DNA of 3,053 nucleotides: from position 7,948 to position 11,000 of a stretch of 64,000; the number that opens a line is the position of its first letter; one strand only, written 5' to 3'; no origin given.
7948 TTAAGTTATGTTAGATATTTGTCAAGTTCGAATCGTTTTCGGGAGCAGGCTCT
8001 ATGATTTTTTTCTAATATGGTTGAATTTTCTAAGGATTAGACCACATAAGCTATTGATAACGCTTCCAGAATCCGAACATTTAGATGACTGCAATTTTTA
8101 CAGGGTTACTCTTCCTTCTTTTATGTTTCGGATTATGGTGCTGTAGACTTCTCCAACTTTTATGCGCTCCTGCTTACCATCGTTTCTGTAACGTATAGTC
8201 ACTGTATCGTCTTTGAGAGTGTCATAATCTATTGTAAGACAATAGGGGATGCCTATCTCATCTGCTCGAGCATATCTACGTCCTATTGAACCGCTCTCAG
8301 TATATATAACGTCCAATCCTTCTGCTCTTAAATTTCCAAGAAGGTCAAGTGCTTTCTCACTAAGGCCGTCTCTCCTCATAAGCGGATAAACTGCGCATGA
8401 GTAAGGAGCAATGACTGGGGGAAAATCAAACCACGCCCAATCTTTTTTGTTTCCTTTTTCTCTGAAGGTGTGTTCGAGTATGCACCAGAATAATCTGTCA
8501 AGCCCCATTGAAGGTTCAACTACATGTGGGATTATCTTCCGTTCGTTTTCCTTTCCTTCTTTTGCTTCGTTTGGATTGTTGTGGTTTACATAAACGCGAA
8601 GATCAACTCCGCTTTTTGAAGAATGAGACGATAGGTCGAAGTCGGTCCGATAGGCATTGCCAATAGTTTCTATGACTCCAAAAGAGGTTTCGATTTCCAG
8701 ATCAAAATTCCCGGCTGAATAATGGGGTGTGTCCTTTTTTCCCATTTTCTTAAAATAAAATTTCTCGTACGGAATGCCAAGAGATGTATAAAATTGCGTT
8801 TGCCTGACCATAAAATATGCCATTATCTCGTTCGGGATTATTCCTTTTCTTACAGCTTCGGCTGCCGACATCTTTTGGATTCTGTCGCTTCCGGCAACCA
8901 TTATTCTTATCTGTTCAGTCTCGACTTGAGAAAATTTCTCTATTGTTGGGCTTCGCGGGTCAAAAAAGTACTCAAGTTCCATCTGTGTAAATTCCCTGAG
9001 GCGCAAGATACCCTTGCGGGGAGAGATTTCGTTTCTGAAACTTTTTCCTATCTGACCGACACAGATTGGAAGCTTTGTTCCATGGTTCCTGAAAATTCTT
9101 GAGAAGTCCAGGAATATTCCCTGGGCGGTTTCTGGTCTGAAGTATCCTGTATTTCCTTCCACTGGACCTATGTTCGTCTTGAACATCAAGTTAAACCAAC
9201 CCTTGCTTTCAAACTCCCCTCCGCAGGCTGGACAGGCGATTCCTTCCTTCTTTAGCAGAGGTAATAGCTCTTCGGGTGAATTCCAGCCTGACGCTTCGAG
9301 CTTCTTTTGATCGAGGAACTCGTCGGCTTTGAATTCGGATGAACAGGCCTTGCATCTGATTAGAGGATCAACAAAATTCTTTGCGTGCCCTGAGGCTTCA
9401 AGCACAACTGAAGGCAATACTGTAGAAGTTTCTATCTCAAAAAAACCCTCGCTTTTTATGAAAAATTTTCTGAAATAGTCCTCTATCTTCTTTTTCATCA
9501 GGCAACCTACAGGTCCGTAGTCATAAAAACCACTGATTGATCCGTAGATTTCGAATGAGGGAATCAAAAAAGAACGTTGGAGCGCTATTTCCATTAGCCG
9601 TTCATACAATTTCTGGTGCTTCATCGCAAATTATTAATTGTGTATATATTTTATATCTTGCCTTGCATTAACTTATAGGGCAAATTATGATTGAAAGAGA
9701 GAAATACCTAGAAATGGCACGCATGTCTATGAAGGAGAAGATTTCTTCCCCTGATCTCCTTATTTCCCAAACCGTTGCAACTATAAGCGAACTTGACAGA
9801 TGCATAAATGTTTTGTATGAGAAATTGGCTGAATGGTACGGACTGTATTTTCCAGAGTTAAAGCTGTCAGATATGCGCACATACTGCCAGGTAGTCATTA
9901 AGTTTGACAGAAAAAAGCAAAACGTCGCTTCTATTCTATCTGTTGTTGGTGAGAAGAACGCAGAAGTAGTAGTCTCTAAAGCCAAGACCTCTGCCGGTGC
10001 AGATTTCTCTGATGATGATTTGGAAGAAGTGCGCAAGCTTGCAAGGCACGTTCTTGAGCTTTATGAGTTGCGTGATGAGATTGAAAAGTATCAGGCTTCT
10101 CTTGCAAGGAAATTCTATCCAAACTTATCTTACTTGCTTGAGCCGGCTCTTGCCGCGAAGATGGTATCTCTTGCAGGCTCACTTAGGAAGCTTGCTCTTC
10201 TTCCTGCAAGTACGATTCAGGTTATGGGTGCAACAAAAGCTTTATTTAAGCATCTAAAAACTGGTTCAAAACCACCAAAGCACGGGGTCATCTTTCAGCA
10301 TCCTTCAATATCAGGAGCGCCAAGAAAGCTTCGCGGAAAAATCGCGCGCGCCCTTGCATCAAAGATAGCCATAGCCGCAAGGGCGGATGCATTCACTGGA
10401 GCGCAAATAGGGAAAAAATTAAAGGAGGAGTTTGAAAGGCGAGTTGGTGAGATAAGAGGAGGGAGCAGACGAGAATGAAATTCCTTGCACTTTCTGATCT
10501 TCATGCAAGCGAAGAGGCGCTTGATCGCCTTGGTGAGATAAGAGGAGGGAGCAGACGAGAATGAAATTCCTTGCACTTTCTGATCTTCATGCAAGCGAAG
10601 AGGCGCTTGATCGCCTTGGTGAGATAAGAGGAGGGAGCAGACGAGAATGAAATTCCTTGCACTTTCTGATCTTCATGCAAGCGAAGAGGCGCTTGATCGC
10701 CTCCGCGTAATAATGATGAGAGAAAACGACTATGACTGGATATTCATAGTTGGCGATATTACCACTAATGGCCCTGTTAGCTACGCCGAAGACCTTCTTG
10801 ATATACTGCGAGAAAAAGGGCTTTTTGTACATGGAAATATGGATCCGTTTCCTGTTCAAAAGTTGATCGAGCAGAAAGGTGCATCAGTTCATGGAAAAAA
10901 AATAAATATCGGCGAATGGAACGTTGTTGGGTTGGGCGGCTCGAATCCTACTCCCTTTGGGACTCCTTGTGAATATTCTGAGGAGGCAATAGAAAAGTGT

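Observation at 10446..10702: Perfect 86-bp tandem triplication across the nop5 stop and phosphoesterase start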

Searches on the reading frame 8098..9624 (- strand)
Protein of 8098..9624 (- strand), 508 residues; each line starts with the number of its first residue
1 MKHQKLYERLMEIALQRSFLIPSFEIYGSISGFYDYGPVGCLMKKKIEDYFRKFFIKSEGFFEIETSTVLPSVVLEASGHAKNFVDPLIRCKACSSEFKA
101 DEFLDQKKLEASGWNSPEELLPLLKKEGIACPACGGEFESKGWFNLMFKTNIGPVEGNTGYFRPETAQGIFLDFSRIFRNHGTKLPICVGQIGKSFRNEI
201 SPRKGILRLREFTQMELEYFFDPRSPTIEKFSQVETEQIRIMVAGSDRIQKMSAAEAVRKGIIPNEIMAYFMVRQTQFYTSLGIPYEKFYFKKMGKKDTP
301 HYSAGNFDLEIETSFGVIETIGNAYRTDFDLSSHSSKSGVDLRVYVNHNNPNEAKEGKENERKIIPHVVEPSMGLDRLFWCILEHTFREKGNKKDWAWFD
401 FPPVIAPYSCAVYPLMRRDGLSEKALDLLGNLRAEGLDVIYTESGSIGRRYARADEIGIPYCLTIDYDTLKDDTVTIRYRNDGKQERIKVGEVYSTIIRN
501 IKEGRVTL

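Call 4: search_protein_families(library=pfam, proteins=[window:8101-9624:-])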
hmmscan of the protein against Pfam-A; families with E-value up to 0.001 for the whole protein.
window:8101-9624:- (508 aa): 2 families
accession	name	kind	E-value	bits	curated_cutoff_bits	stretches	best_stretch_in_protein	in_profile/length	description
PF03129.25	HGTP_anticodon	-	1.7e-19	70.2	21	1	410-498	2-92/94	Anticodon binding domain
PF00587.30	tRNA-synt_2b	-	8.9e-11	42.6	29.3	1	161-385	12-178/179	tRNA synthetase class II core domain (G, H, P, S and T)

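Call 52: find_encoding_contigs(protein=window:8098-9624:-, flank=1500, max_places=10)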
Protein window:8098-9624:- (508 aa): 9 contigs read that carry it; 4 places shown.
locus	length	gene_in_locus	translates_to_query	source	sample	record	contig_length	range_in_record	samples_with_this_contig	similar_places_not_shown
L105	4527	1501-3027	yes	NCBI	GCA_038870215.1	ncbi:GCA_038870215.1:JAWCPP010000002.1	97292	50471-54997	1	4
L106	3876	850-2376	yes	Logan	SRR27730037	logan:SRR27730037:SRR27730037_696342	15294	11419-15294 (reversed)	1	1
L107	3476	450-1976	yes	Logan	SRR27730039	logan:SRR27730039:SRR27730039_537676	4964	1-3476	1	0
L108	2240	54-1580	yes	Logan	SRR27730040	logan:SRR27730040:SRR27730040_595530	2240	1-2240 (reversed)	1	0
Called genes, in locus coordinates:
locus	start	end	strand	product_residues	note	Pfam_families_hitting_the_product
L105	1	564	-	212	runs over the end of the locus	PF00149:Metallophos, PF12850:Metallophos_2, PF14582:Metallophos_3 (faint)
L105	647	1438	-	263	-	PF01798:Nop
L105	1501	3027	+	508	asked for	PF00587:tRNA-synt_2b, PF03129:HGTP_anticodon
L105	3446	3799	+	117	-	-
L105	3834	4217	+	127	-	PF27404:MJ1491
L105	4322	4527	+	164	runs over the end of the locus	PF01248:Ribosomal_L7Ae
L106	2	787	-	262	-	?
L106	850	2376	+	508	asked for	PF00587:tRNA-synt_2b, PF03129:HGTP_anticodon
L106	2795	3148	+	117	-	-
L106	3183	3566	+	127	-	PF27404:MJ1491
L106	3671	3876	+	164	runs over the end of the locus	PF01248:Ribosomal_L7Ae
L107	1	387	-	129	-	?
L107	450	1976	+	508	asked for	PF00587:tRNA-synt_2b, PF03129:HGTP_anticodon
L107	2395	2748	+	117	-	-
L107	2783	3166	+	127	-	PF27404:MJ1491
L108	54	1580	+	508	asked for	PF00587:tRNA-synt_2b, PF03129:HGTP_anticodon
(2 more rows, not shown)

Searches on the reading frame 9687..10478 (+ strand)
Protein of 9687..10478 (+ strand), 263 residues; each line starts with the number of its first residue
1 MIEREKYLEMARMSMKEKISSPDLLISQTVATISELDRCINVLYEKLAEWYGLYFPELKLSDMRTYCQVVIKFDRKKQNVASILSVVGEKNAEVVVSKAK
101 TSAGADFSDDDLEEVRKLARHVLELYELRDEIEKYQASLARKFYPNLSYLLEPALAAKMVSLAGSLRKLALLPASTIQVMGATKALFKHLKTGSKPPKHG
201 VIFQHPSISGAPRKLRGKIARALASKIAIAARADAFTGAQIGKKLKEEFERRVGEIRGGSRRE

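Call 4: search_protein_families(library=pfam, proteins=[window:9687-10475:+])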
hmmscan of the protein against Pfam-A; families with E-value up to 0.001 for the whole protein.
window:9687-10475:+ (263 aa): 1 family
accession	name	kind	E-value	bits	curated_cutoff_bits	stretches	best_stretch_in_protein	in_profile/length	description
PF01798.23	Nop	-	1.8e-60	204.7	25.4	1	33-253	2-226/228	snoRNA binding domain, fibrillarin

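Call 9: find_encoding_contigs(protein=window:9687-10478:+, flank=3000, max_places=10)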
Protein window:9687-10478:+ (263 aa): 5 contigs read that carry it; 2 places shown.
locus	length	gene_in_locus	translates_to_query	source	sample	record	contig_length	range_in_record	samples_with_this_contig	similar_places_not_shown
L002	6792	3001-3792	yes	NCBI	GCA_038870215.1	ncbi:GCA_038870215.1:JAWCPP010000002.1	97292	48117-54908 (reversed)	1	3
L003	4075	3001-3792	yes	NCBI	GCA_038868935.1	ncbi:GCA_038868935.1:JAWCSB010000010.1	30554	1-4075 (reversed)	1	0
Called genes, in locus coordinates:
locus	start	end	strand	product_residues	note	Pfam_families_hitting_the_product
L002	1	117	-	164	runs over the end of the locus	PF01248:Ribosomal_L7Ae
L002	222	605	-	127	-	PF27404:MJ1491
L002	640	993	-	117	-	-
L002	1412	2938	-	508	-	PF00587:tRNA-synt_2b, PF03129:HGTP_anticodon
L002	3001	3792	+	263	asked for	PF01798:Nop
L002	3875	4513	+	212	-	PF00149:Metallophos, PF12850:Metallophos_2, PF14582:Metallophos_3 (faint)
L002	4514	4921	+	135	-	PF00583:Acetyltransf_1, PF13673:Acetyltransf_10, PF13508:Acetyltransf_7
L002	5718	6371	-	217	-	-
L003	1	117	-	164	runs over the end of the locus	PF01248:Ribosomal_L7Ae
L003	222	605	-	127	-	PF27404:MJ1491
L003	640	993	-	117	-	-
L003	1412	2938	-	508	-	PF00587:tRNA-synt_2b, PF03129:HGTP_anticodon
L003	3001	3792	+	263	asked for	PF01798:Nop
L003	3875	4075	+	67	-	PF00149:Metallophos, PF12850:Metallophos_2 (faint)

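Call 16: find_related_loci(query=window:9687-10475:+, collection=genome_contigs, flank=4000)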
Query window:9687-10475:+ (263 aa) in genome_contigs; peptide patterns used: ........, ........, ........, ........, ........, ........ (x = any residue, [..] = any of these).
600 stretches matched a pattern (row limit reached: there are more); 331 encode a relative of the query (tblastn E <= 1e-3); the best 80 are kept; 80 distinct loci.
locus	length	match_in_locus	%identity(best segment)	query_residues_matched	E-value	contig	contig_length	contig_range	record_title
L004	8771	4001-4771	59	1-257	1e-103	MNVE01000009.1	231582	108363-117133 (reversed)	MAG: Candidatus Micrarchaeota archaeon CG1_02_47_40 cg1_0.2_scaffold_8_c, whole genome shotgun sequence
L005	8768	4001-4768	53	2-258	9e-89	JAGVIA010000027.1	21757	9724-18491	MAG: archaeon isolate DeMMO2_7 c_000000047662, whole genome shotgun sequence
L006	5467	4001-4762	51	4-257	2e-86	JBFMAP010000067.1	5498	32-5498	MAG: Candidatus Micrarchaeota archaeon isolate MAG141 MAG141_67, whole genome shotgun sequence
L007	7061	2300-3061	45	2-256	7e-72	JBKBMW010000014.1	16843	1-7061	MAG: Candidatus Anstonellaceae archaeon isolate 21I_052.bin.42 NODE_14_length_16843_cov_4.661398, whole genome shotgun s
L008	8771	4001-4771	47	4-256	2e-71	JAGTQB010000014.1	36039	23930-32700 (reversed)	MAG: Candidatus Bathyarchaeota archaeon isolate JZ_bin_23 JZ_bin_23_NODE_14, whole genome shotgun sequence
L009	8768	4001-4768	47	5-256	2e-71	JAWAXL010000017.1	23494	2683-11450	MAG: Candidatus Bathyarchaeia archaeon isolate ZZQ_201803_bins_111 ZZQ_201803_bins_111_scaffold_17, whole genome shotgun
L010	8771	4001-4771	47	4-256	1e-70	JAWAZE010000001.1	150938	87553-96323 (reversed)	MAG: Candidatus Bathyarchaeia archaeon isolate ZZQ_201803_bins_71 ZZQ_201803_bins_71_scaffold_1, whole genome shotgun se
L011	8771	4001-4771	47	4-256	1e-69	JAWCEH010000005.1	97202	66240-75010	MAG: Candidatus Bathyarchaeia archaeon isolate JZ-1_201912_bins_83 JZ-1_201912_bins_83_scaffold_5, whole genome shotgun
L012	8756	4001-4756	43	10-257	2e-68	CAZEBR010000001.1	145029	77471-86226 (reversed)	MAG TPA_asm: Candidatus Hadarchaeota archaeon isolate ERP127260_co1_52 genome assembly, contig: NODE_9_length_145029_cov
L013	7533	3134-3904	46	4-256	3e-68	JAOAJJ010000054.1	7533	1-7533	MAG: Candidatus Bathyarchaeota archaeon isolate SKW196 NODE_53_length_7533_cov_3.662688, whole genome shotgun sequence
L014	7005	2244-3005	45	8-257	7e-68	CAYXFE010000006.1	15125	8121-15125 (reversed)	MAG TPA_asm: uncultured Candidatus Bathyarchaeia archaeon isolate SRP141559_co1_159 genome assembly, contig: NODE_2075_l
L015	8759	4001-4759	45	8-256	8e-68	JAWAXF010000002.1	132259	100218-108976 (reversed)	MAG: Candidatus Bathyarchaeia archaeon isolate ZZQ_201803_bins_101 ZZQ_201803_bins_101_scaffold_2, whole genome shotgun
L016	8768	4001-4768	44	2-256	8e-68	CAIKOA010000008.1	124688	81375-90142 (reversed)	uncultured Candidatus Micrarchaeota archaeon isolate AlinenSediments_bin-4478 genome assembly, contig: bin-4478:08/35, w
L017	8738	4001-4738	46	17-257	2e-67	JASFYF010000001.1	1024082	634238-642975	MAG: Candidatus Nezhaarchaeota archaeon isolate JZ-3_D_bin_91 NODE_1_length_1024082_cov_4.633993, whole genome shotgun s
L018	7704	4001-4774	45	4-257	2e-67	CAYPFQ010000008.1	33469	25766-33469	MAG TPA_asm: uncultured Candidatus Bathyarchaeia archaeon isolate binchicken_co124_364 genome assembly, contig: NODE_422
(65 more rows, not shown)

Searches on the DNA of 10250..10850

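Call 43: search_rna_families(source=window, start=10250, end=10850, threshold=evalue, max_evalue=10)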
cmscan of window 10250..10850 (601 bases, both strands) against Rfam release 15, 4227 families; matches with E-value up to 10: 4.
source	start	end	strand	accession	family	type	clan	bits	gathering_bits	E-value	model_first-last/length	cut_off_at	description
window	10705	10772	+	RF00086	SNORD27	Gene; snRNA; snoRNA; CD-box;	-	16.7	52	7.7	1-71/71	no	Small nucleolar RNA SNORD27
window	10708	10749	+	RF00288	snoZ30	Gene; snRNA; snoRNA; CD-box;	-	14.1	50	9.8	1-97/97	no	Z30 small nucleolar RNA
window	10274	10353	-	RF02126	GHRLOS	Gene; lncRNA;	-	13.6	48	0.87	1-70/70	no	Ghrelin opposite strand RNA conserved region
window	10525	10598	+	RF00612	SNORD75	Gene; snRNA; snoRNA; CD-box;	-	13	50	4.5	1-62/62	no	Small nucleolar RNA SNORD75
